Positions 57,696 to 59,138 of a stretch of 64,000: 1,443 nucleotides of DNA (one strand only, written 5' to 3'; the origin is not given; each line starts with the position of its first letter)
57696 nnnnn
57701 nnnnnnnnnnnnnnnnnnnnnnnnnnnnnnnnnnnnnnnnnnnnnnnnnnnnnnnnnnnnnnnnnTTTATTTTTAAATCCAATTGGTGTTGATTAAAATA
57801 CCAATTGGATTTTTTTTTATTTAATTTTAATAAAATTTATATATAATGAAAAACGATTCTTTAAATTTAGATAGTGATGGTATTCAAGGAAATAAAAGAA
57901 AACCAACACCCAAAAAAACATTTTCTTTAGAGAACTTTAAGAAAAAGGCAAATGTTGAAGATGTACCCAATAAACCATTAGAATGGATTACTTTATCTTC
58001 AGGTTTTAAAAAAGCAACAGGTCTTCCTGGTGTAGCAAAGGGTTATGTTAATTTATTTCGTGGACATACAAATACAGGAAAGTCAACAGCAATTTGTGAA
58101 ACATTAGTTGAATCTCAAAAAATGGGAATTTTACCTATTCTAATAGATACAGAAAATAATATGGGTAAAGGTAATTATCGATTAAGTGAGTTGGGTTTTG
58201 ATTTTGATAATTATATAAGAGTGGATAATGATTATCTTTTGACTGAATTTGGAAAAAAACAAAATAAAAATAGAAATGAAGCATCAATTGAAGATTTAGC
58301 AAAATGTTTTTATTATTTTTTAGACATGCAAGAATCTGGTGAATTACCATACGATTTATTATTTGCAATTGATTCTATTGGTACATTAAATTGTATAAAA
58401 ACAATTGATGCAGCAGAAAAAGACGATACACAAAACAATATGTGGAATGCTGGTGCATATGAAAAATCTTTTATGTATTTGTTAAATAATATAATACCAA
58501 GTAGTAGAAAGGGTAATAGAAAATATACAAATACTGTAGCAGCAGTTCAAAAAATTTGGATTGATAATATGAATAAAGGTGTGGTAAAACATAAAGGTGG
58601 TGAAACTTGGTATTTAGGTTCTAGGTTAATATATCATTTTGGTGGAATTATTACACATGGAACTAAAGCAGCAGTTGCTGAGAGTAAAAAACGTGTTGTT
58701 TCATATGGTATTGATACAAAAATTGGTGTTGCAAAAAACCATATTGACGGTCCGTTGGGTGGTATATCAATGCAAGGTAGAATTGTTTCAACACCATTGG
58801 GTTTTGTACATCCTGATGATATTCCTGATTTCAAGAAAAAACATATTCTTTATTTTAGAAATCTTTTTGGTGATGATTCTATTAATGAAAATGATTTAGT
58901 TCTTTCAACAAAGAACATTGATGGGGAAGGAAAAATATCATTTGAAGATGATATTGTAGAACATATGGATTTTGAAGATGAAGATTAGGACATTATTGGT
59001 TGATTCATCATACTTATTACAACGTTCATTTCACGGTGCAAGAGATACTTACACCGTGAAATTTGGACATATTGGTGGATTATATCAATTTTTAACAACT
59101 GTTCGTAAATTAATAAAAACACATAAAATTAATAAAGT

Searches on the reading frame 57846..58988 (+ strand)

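Call 87: search_protein_families(library=phrogs, proteins=[window:57846-58988:+], max_evalue=0.001)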
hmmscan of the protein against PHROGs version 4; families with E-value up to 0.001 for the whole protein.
window:57846-58988:+ (380 aa): 2 families
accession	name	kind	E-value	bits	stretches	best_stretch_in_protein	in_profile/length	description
phrog_97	-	other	5e-08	33.6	1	40-206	42-199/506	UvsX-like recombinase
phrog_8337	-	DNA, RNA and nucleotide metabolism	5.4e-05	23.7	1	65-199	67-180/273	DNA repair protein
